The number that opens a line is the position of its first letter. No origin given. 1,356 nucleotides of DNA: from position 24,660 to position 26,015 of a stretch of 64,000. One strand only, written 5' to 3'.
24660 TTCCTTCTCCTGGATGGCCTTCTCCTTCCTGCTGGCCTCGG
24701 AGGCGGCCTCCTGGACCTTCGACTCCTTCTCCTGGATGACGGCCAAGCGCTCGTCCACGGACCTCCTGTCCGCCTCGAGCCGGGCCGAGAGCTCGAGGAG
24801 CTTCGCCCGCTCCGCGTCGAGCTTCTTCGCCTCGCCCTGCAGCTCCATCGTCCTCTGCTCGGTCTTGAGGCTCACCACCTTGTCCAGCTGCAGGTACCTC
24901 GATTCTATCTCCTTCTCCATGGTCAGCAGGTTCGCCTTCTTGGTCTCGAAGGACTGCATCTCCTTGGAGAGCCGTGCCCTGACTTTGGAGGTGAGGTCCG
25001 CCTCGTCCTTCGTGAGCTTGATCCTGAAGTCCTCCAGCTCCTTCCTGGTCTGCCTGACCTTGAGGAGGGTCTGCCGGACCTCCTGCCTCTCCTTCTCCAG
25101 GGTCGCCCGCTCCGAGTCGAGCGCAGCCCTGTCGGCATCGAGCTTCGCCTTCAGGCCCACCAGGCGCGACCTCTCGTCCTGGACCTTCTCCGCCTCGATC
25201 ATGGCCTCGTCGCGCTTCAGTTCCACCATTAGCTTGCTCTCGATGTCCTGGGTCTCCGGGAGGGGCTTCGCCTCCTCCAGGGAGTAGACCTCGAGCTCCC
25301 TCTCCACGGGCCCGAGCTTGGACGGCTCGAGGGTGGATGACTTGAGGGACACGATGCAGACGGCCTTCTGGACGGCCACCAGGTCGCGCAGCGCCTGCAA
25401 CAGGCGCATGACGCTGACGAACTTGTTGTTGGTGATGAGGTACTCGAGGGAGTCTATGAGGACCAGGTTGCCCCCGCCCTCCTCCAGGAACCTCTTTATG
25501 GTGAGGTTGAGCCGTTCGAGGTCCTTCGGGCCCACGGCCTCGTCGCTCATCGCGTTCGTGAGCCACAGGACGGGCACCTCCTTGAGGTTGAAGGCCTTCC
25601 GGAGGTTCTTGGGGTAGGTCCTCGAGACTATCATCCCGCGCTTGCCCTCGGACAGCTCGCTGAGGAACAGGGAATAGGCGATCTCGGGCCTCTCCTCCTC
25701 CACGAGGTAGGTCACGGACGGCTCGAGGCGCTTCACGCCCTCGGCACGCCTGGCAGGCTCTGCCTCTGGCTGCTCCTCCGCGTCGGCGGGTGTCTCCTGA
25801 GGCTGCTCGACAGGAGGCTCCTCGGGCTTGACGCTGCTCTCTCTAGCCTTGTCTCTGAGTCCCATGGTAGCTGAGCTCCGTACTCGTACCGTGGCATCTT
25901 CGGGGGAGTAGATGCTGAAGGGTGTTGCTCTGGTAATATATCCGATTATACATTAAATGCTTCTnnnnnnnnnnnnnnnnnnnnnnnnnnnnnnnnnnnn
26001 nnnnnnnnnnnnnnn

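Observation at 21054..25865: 1,603-aa coiled-coil giant with a degenerate KaiC/RecA-like (DUF835-type) head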

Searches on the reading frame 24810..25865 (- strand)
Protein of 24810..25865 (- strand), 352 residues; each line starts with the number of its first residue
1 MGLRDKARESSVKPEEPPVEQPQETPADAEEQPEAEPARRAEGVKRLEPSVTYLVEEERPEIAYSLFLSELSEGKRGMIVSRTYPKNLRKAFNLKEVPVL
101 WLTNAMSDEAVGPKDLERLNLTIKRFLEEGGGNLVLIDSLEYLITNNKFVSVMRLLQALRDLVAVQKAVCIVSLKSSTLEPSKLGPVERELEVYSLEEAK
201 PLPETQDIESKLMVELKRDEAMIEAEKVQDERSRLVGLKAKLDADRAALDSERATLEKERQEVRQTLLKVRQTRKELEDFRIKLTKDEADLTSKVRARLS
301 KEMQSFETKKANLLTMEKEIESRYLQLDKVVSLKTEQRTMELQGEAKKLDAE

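Call 13: find_related_loci(query=A1, collection=genome_contigs, flank=10000)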
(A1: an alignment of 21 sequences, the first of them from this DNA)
Query A1 (352 aa) in genome_contigs; peptide patterns used: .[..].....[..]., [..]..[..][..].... (x = any residue, [..] = any of these).
91 stretches matched a pattern; 33 encode a relative of the query (tblastn E <= 1e-3); 33 distinct loci.
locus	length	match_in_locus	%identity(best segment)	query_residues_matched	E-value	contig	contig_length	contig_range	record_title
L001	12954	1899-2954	79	1-352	8e-176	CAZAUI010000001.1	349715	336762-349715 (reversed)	MAG TPA_asm: uncultured Thermoplasmata archaeon isolate SRP319275_co4_87 genome assembly, contig: NODE_7_length_349715_c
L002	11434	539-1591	75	1-352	3e-171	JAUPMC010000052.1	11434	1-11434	MAG: Thermoplasmatota archaeon isolate erpe_2018_pw_48hr_WHONDRS-PP48-000101_B_bin.4 scaffold_165894, whole genome shotg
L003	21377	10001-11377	69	1-352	7e-160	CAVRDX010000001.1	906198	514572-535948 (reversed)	MAG: uncultured Thermoplasmata archaeon isolate MFD04716.bin.2.147 genome assembly, contig: contig_15924, whole genome s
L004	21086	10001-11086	68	1-352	7e-157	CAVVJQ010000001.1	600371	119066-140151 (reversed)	MAG: uncultured Thermoplasmata archaeon isolate MFD04716.bin.2.227 genome assembly, contig: contig_14348, whole genome s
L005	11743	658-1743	67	1-352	8e-156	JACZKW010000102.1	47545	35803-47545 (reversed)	MAG: Thermoplasmata archaeon isolate MAG55 euryarchaeota_1_contig_1154951, whole genome shotgun sequence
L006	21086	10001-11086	67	1-352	6e-158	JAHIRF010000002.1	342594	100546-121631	MAG: Thermoplasmatota archaeon isolate MM_PC_MetaG.mb.116 MM_PC_MetaG.mb.116_k141_263080, whole genome shotgun sequence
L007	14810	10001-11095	66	1-352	5e-148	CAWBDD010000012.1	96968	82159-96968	MAG: uncultured Thermoplasmata archaeon isolate MFD00709.bin.2.183 genome assembly, contig: contig_155189, whole genome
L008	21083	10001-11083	66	1-352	9e-147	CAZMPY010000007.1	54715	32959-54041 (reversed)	MAG TPA_asm: uncultured Thermoplasmata archaeon isolate binchicken_co255_206 genome assembly, contig: k141_300033, whole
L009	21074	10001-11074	66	1-352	4e-145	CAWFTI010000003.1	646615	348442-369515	MAG: Candidatus Thermoplasmatota archaeon isolate MFD00709.bin.2.218 genome assembly, contig: contig_17896, whole genome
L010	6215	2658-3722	64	1-352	2e-143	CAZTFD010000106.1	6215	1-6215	MAG TPA_asm: uncultured Thermoplasmata archaeon isolate binchicken_co364_9 genome assembly, contig: NODE_24875_length_62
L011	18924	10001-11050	62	1-352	2e-142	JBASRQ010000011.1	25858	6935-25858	MAG: Thermoplasmata archaeon isolate MFD13565_ilm_asm_bin2 k127_110956, whole genome shotgun sequence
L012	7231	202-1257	62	1-352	4e-141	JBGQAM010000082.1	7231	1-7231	MAG: Thermoplasmata archaeon isolate OBJ2_061818_130_30 k141_511816_length_7231_cov_9.9924, whole genome shotgun sequenc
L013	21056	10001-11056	61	1-352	2e-137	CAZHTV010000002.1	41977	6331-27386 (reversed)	MAG TPA_asm: uncultured Thermoplasmata archaeon isolate binchicken_co327_193 genome assembly, contig: NODE_102_length_41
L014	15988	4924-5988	62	1-352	8e-136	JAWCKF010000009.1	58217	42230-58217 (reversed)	MAG: Thermoplasmata archaeon isolate JZ-2_201705_bins_126 JZ-2_201705_bins_126_scaffold_9, whole genome shotgun sequence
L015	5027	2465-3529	60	1-352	5e-136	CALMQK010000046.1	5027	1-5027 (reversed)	MAG TPA_asm: uncultured euryarchaeote isolate ERR2868536_bin.126_CONCOCT_v1.1_MAG genome assembly, contig: ERZ841185.376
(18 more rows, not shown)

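Call 22: search_protein_representatives(alignment_id=A1)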
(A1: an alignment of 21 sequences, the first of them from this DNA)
Query: 21 sequences, 250 profile positions. Proteins with E-value up to 0.001 (for the whole library): 2415; up to 1e-10: 1373; up to 1e-30: 62. The best 150 are listed.
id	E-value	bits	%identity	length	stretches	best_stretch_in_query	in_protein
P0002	9.7e-115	398.9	-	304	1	1-250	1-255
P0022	1.2e-107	375.7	-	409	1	1-250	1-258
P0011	2.8e-104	364.6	-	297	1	1-242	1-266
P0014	6.3e-96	337.3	-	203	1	1-201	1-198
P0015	1.1e-75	270.9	-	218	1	1-223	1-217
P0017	1.4e-70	254.2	-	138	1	1-138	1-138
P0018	7.6e-68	245.3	-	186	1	1-132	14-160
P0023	2.1e-64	234.0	-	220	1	1-211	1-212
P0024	2.1e-52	194.7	-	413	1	33-195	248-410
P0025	9.8e-51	189.2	-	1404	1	29-195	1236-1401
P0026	1.7e-49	185.1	-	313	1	33-183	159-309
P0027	8.0e-45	169.9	-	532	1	9-195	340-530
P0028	9.1e-45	169.7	-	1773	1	17-195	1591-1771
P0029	7.6e-44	166.6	-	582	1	14-195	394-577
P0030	2.0e-43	165.3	-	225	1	38-203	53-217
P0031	2.4e-43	165.0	-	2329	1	19-195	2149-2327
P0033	1.2e-42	162.8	-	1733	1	9-195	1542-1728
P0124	2.6e-27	112.5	-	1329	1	47-195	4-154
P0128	4.1e-27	111.9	-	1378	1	48-196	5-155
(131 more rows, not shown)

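Call 29: search_protein_families(library=pfam, proteins=[P0025, P0028, P0031, P0033, P0124], max_evalue=0.0001)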
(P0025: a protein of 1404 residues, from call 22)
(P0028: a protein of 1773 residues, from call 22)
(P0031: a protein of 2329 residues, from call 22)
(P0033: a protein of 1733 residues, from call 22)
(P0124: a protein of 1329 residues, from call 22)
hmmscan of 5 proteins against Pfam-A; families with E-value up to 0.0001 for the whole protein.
P0025 (1404 aa): 6 families
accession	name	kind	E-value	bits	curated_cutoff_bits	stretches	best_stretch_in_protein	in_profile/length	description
PF00133.28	tRNA-synt_1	-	2e-121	406.1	22.7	1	19-630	4-406/414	tRNA synthetases class I (I, L, M and V)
PF08264.19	Anticodon_1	-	8.2e-40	136.5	25.1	1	687-833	1-145/148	Anticodon-binding domain of tRNA ligase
PF05763.18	DUF835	-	3e-36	124.6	33.1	1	1270-1397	7-135/136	Protein of unknown function (DUF835)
PF09334.17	tRNA-synt_1g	-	1.7e-21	76.9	20.1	2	523-645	244-374/391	tRNA synthetases class I (M)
PF19302.4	DUF5915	-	9.5e-20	71.4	27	1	860-1049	9-193/195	Domain of unknown function (DUF5915)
PF14520.12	HHH_5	-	4.2e-16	59.6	27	1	1176-1227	2-53/57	Helix-hairpin-helix domain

P0028 (1773 aa): 9 families
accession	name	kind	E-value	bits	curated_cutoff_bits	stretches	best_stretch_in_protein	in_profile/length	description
PF00133.28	tRNA-synt_1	-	3.5e-95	319.6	22.7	1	19-632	2-403/414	tRNA synthetases class I (I, L, M and V)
PF05763.18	DUF835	-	2.6e-35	121.6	33.1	1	1637-1767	5-135/136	Protein of unknown function (DUF835)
PF08264.19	Anticodon_1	-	2.1e-28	99.5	25.1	1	691-838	1-146/148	Anticodon-binding domain of tRNA ligase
PF19302.4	DUF5915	-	1.1e-19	71.1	27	1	857-1053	2-192/195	Domain of unknown function (DUF5915)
PF14520.12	HHH_5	-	1.6e-17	64.1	27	2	1378-1416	14-52/57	Helix-hairpin-helix domain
PF09334.17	tRNA-synt_1g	-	3.5e-12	46.2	20.1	0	48-194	7-134/391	tRNA synthetases class I (M)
PF00633.29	HHH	-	3.5e-07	30.2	24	0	1391-1417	3-29/30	Helix-hairpin-helix motif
PF12826.13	HHH_2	-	4e-05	24.1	27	0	1387-1424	23-60/64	Helix-hairpin-helix motif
PF18912.6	DZR_2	-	8.8e-05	22.7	27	0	1126-1151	20-46/56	Double zinc ribbon domain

P0031 (2329 aa): 6 families
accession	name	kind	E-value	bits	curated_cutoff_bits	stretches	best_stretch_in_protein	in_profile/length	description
PF00133.28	tRNA-synt_1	-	1.2e-88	298.1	22.7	1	14-624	3-408/414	tRNA synthetases class I (I, L, M and V)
PF05763.18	DUF835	-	9e-35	119.9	33.1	1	2194-2323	5-135/136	Protein of unknown function (DUF835)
PF08264.19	Anticodon_1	-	1.4e-27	96.8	25.1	1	678-823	1-144/148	Anticodon-binding domain of tRNA ligase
PF19302.4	DUF5915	-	4.1e-26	92.2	27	1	844-1041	2-193/195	Domain of unknown function (DUF5915)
PF14520.12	HHH_5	-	1.9e-14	54.3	27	1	1424-1465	14-55/57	Helix-hairpin-helix domain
PF09334.17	tRNA-synt_1g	-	2e-10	40.4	20.1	1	43-187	8-149/391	tRNA synthetases class I (M)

P0033 (1733 aa): 6 families
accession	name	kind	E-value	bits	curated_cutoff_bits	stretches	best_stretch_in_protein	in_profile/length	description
PF00133.28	tRNA-synt_1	-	2.2e-122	409.3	22.7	1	151-792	2-412/414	tRNA synthetases class I (I, L, M and V)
PF05763.18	DUF835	-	3.7e-36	124.3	33.1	1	1592-1724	3-135/136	Protein of unknown function (DUF835)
PF08264.19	Anticodon_1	-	1.4e-31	109.8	25.1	1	842-989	1-146/148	Anticodon-binding domain of tRNA ligase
PF09334.17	tRNA-synt_1g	-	9.5e-22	77.7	20.1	2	678-800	244-373/391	tRNA synthetases class I (M)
PF19302.4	DUF5915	-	5.3e-15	55.9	27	1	1010-1206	4-194/195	Domain of unknown function (DUF5915)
PF01921.24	tRNA-synt_1f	-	9e-05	22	27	0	743-804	271-331/360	tRNA synthetases class I (K)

P0124 (1329 aa): 1 family
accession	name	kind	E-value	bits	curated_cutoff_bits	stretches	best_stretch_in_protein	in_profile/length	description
PF05763.18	DUF835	-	2.8e-31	108.6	33.1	1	18-150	5-135/136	Protein of unknown function (DUF835)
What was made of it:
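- Closest known: DUF835. Different: In most of the 150 best representatives the domain is C-terminal, behind REC/PAS/GAF or other modules (calls 22, 29).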

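Call 35: predict_structure(alignment_id=A1)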
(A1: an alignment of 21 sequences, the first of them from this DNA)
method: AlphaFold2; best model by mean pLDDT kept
length: 352 residues; sequences in the alignment: 21
mean_pLDDT: 81.2   pTM: 0.46
mean pLDDT of the five models: 81.2, 79.5, 78.7, 78.0, 70.1
residues with pLDDT >= 90: 181; 70-90: 87; 50-70: 34; < 50: 50
segments of 3 or more residues with pLDDT < 50: 9-16, 19-25, 27-42, 105-109, 198-209
pLDDT, mean of each block of 10 residues (from residue 1): 51 45 43 40 70 79 91 93 90 90 56 79 93 92 83 91 93 80 79 62 44 63 87 95 97 97 98 98 98 98 98 98 97 95 85 67
secondary structure, 60 per line:
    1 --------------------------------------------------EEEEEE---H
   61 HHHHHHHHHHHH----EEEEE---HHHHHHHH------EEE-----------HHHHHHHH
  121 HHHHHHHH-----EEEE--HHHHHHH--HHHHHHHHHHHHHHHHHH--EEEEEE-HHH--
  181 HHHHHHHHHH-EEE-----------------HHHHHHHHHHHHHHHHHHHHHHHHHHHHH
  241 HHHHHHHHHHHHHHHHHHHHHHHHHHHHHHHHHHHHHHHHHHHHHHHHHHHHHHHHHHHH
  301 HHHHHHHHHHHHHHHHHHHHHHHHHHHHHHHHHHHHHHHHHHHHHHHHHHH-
elements in order: E51-56 H60-72 E77-81 H85-92 E99-101 H113-128 E134-137 H140-146 H149-166 E169-174 H181-190 E192-194 H212-351
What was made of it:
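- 25836..25865 (-): Invariant N-terminal peptide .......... (residues 1-10). Disordered in the AF2 model (call 35).
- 25728..25835 (-): Acidic, Pro-rich disordered linker (residues 11-46). pLDDT below 50 (call 35).
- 25281..25727 (-): DUF835 / inactivated KaiC-like alpha/beta head (residues 47-195). AF2 core pLDDT about 90 (call 35).
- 24786..25145 (-): Conserved, net-basic 'neck' of the rod (residues 241-360). AF2 predicts a single helix at pLDDT 95-98 (call 35).
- On KaiC/RecA-superfamily ATPase: AF2 model with core pLDDT about 90 (call 35).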

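Call 37: fold_search(model_id=the predicted structure, library=pdb)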
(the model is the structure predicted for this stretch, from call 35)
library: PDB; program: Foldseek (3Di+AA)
matches with E <= 10: 1573; with E <= 0.001: 159
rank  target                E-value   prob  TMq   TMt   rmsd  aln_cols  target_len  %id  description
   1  2dr3_A                2.3e-05  1.00  0.34  0.49   3.8       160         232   12  Crystal Structure of RecA superfamily ATPase PH0284 from Pyrococcus horikoshii OT3 (released 2006-12-06)
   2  4yds                  2.4e-05  1.00  0.34  0.50   3.8       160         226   14  FlaH from Sulfolobus acidocaldarius with ATP and Mg-Ion (released 2015-11-11)
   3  8zn5_B                3.5e-05  1.00  0.30  0.24   4.2       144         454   14  Crystal Structure of Designed Clock Protein KaiC (released 2025-04-16)
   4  2dr3_B                6.2e-05  1.00  0.34  0.48   4.3       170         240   15  Crystal Structure of RecA superfamily ATPase PH0284 from Pyrococcus horikoshii OT3 (released 2006-12-06)
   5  4pr0                  7.1e-05  1.00  0.28  0.31   4.6       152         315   13  Mycobacterium tuberculosis RecA glycerol bound low temperature structure IIC-N3 (released 2015-03-18)
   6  2dr3_C                8.0e-05  1.00  0.31  0.46   3.6       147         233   15  Crystal Structure of RecA superfamily ATPase PH0284 from Pyrococcus horikoshii OT3 (released 2006-12-06)
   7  2dr3_F                9.7e-05  1.00  0.34  0.48   4.1       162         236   13  Crystal Structure of RecA superfamily ATPase PH0284 from Pyrococcus horikoshii OT3 (released 2006-12-06)
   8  4psa                  9.7e-05  1.00  0.30  0.33   4.3       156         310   12  Mycobacterium tuberculosis RecA glycerol bound low temperature structure IIC-N1 (released 2015-03-18)
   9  7v3x_H                1.0e-04  1.00  0.29  0.22   4.0       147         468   17  Crystal Structure of Cyanobacterial Circadian Clock Protein KaiC (released 2022-04-27)
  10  7v3x_B                1.0e-04  1.00  0.28  0.22   4.5       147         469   18  Crystal Structure of Cyanobacterial Circadian Clock Protein KaiC (released 2022-04-27)
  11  3k0c_B                1.1e-04  1.00  0.32  0.23   3.6       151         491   18  Crystal structure of the phosphorylation-site double mutant S431A/T432E of the KaiC circadian clock protein (released 2010-03-31)
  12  8fwi_A                1.1e-04  1.00  0.31  0.20   3.5       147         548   14  Structure of dodecameric KaiC-RS-S413E/S414E solved by cryo-EM (released 2023-03-22)
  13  8c3j_A                1.1e-04  1.00  0.28  0.45   5.4       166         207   16  Stapled peptide SP2 in complex with humanised RadA mutant HumRadA22 (released 2023-11-29)
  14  9q25_G                1.1e-04  1.00  0.30  0.34   5.0       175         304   13  DX2-CX3-RAD51 in the closed state (released 2026-03-04)
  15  8fwj_A                1.1e-04  1.00  0.33  0.22  36.4       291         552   14  Structure of dodecameric KaiC-RS-S413E/S414E complexed with KaiB-RS solved by cryo-EM (released 2023-03-22)
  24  8db3_B                1.5e-04  1.00  0.31  0.25   4.1       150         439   13  Crystal structure of KaiC with truncated C-terminal coiled-coil domain (released 2023-03-22)
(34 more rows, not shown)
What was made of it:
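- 25281..25727 (-): Foldseek top hits are PH0284, FlaH, KaiC, RecA and RadA, E from 2e-5, prob 1.00 (call 37).
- On KaiC/RecA-superfamily ATPase: Foldseek top 50 are all RecA-superfamily proteins: PH0284, FlaH, KaiC, RecA, RadA/Rad51, DnaB (call 37).
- Closest known: Single-domain KaiC-like/RecA-superfamily ATPases of archaea: PH0284. Same: Best structural matches to the head model: E 2e-5, prob 1.00, target TM about 0.5 over about 160 columns (call 37).
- Closest known: KaiC-RS of Rhodobacter sphaeroides, with a C-terminal coiled coil. Same: It appears among the fold hits (call 37).
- Checked: The KaiC/RecA relationship rests on the predicted structure (call 37).
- Confident alpha/beta model (call 35) with KaiC-like/RecA-fold top hits (call 37). 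The fold matches KaiC-like hexameric ATPases (call 37). A KaiC (KaiC-RS) whose C-terminal coiled coil joins two hexamers has been solved; 8fwi and 8db3 are among the hits (call 37).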

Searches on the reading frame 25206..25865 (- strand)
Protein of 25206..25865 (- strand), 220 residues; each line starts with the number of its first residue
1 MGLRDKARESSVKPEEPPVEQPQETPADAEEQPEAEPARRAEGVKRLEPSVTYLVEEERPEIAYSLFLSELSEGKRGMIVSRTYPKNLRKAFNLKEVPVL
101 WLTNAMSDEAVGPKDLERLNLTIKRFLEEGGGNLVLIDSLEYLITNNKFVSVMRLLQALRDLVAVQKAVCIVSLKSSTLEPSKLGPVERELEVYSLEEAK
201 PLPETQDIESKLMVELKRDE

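Call 7: find_homologous_proteins(query=window:25206-25865:-)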
Query seq(220 aa) (220 aa): 20 proteins with E <= 0.001 among 531 candidates.
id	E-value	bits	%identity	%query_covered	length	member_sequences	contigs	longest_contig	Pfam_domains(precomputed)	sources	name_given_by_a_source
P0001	4.9e-94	332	82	89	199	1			PF05763.19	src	-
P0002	5.4e-83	296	67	100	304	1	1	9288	PF05763.19,PF28052.1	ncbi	ncbi:MAG: hypothetical protein A3K75_03985, partial [Euryarchaeota archaeon RBG_13_61_15]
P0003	1.4e-81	291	72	87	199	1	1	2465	PF05763.19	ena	-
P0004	2.6e-79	284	64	98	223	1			PF05763.19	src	-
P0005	3.7e-79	283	63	100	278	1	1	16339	PF05763.19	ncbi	ncbi:MAG: DUF835 domain-containing protein, partial [Thermoplasmata archaeon]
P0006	7.1e-79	282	61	100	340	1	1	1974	PF05763.19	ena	-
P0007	9.4e-78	279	69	91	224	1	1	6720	PF05763.19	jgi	jgi:hypothetical protein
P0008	7.2e-77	276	63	100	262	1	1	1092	PF05763.19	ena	-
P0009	1.2e-73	265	61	100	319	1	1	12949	PF05763.19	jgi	-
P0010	2.1e-73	264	69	87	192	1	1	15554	PF05763.19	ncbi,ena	-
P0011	5.3e-71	257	63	84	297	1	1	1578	PF05763.19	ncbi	-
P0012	3.2e-70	254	62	89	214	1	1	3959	PF05763.19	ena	-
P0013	7.5e-68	246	56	100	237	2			PF05763.19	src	-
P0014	1.2e-62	229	62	82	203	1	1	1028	PF05763.19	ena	-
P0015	1.4e-51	193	58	83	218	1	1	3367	PF05763.19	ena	-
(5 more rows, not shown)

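Call 8: search_solved_structures(query=window:25206-25865:-, max_evalue=10, show_alignments=2)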
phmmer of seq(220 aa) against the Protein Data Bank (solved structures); distinct sequences matched with E-value up to 10: 1.
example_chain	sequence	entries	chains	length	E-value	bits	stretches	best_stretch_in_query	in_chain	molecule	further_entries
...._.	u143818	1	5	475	1.5e-07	34.7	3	117-156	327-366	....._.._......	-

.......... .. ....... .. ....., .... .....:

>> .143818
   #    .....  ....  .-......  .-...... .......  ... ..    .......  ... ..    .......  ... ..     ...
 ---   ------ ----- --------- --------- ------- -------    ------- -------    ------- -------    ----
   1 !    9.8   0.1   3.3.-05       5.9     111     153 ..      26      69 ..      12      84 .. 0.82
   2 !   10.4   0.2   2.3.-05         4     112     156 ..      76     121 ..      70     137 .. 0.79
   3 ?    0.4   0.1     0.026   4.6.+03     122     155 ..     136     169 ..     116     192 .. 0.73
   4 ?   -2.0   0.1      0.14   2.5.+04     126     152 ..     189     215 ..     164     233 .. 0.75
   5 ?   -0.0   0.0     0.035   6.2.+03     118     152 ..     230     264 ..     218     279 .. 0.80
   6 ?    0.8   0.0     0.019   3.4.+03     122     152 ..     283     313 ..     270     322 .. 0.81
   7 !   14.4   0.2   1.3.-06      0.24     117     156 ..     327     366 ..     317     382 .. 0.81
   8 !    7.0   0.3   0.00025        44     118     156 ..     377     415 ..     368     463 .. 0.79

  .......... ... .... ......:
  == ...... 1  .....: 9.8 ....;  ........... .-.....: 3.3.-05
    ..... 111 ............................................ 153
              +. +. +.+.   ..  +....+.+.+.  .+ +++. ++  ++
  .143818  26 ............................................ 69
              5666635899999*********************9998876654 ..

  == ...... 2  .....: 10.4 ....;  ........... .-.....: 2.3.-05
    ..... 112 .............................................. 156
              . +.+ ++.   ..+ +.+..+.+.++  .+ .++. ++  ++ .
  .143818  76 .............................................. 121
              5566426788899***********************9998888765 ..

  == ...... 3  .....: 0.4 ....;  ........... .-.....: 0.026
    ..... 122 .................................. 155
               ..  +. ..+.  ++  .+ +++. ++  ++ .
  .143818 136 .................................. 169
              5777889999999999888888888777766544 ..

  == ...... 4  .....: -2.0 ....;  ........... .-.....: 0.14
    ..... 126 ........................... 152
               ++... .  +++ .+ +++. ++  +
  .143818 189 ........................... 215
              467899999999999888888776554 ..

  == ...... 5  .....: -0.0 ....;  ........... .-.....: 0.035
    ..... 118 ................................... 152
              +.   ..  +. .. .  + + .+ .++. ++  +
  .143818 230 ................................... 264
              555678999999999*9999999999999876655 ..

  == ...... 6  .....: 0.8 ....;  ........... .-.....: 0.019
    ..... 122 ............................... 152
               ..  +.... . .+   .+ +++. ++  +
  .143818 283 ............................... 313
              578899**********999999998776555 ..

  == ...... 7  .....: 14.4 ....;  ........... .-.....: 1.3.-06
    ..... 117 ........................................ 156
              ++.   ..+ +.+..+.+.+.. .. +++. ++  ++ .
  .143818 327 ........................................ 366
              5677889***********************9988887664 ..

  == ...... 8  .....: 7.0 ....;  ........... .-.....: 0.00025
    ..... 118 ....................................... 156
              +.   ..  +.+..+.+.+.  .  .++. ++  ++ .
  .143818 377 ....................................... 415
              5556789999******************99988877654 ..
